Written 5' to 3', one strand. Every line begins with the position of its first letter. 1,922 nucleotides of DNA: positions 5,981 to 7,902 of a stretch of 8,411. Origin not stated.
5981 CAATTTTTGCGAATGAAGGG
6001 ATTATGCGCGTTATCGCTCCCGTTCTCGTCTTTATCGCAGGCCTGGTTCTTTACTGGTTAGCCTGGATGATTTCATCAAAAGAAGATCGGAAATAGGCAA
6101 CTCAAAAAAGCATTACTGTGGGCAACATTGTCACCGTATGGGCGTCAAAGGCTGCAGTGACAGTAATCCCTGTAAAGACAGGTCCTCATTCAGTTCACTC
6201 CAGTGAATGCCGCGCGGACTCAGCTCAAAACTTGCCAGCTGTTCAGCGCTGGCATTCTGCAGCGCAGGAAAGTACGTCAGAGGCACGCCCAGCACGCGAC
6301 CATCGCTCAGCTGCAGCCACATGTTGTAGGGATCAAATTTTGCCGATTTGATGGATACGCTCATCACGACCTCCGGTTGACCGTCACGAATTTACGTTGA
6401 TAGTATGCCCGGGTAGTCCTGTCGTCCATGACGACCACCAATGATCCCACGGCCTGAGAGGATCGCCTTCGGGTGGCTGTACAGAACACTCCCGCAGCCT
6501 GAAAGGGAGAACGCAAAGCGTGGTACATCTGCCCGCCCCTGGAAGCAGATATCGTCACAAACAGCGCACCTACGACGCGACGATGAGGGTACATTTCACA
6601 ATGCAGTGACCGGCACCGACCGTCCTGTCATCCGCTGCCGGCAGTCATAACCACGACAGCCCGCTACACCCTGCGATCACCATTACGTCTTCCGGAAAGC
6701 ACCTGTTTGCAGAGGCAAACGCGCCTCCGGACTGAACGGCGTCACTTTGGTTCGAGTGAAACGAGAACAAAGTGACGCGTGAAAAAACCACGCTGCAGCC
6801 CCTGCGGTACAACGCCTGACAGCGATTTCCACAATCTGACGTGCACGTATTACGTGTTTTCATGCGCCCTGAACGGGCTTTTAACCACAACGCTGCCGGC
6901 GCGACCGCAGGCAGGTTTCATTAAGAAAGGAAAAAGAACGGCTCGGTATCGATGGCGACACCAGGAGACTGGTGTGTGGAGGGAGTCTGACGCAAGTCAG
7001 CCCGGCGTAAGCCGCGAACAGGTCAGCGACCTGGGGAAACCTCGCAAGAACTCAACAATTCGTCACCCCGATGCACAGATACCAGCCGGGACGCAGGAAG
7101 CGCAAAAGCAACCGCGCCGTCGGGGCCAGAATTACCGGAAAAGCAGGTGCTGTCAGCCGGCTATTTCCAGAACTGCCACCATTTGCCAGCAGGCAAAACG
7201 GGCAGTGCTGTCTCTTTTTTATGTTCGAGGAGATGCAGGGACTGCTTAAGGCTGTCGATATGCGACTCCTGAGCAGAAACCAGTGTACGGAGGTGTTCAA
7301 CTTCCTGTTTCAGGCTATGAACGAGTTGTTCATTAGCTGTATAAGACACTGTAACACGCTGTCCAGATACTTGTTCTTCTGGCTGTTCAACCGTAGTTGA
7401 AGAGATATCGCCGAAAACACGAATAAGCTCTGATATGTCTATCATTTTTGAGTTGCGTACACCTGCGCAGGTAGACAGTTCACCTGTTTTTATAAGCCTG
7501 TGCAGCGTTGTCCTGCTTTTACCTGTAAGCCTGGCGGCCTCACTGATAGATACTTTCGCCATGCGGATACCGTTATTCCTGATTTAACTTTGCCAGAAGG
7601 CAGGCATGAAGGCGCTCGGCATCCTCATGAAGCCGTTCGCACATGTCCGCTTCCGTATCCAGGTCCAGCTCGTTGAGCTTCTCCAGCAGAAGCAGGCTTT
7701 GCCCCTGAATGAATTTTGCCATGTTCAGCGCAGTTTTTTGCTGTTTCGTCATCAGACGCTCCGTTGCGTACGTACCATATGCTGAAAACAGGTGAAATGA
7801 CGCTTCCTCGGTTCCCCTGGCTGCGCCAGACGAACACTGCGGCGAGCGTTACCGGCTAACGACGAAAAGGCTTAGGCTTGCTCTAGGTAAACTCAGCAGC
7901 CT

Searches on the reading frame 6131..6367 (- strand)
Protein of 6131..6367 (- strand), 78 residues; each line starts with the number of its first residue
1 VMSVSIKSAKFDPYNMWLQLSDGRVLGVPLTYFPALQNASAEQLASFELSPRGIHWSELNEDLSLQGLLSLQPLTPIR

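Call 58: search_protein_families(library=pfam, proteins=[window:6131-6367:-], max_evalue=0.01)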
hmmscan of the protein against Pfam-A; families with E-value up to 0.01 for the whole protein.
window:6131-6367:- (78 aa): 1 family
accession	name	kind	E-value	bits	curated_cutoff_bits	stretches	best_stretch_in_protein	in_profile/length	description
PF10387.14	DUF2442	-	2.6e-19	69.7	23.9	1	6-70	1-68/72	Protein of unknown function (DUF2442)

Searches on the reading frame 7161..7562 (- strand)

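Call 58: search_protein_families(library=pfam, proteins=[window:7161-7562:-], max_evalue=0.01)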
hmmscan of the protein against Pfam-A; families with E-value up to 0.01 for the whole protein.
window:7161-7562:- (133 aa): 7 families
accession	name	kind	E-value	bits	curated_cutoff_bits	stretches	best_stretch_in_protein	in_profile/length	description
PF12728.13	HTH_17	-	9.8e-07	29.4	27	1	5-48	3-45/51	Helix-turn-helix domain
PF09339.16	HTH_IclR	-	0.0026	17.9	22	1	4-26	19-41/52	IclR helix-turn-helix domain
PF13338.12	AbiEi_4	-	0.0027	18.2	25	1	4-29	14-38/49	Transcriptional regulator, AbiEi antitoxin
PF13551.12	HTH_29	-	0.003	18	28.1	1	3-26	11-35/64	Winged helix-turn helix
PF25443.1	ANG-1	-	0.0036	17.9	28.5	1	68-116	35-83/105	ANG-1-like domain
PF10805.13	DUF2730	-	0.0053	17.3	24.9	1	57-112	41-96/102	Protein of unknown function (DUF2730)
PF00376.29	MerR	-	0.0091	16.2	28.2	0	5-29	1-25/38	MerR family regulatory protein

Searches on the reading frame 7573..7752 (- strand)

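Call 58: search_protein_families(library=pfam, proteins=[window:7573-7752:-], max_evalue=0.01)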
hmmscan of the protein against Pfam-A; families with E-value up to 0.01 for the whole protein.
window:7573-7752:- (59 aa): 1 family
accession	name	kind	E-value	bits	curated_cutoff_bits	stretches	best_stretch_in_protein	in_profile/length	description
PF01815.21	Rop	-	3.7e-30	104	25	1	1-56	1-56/57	Rop protein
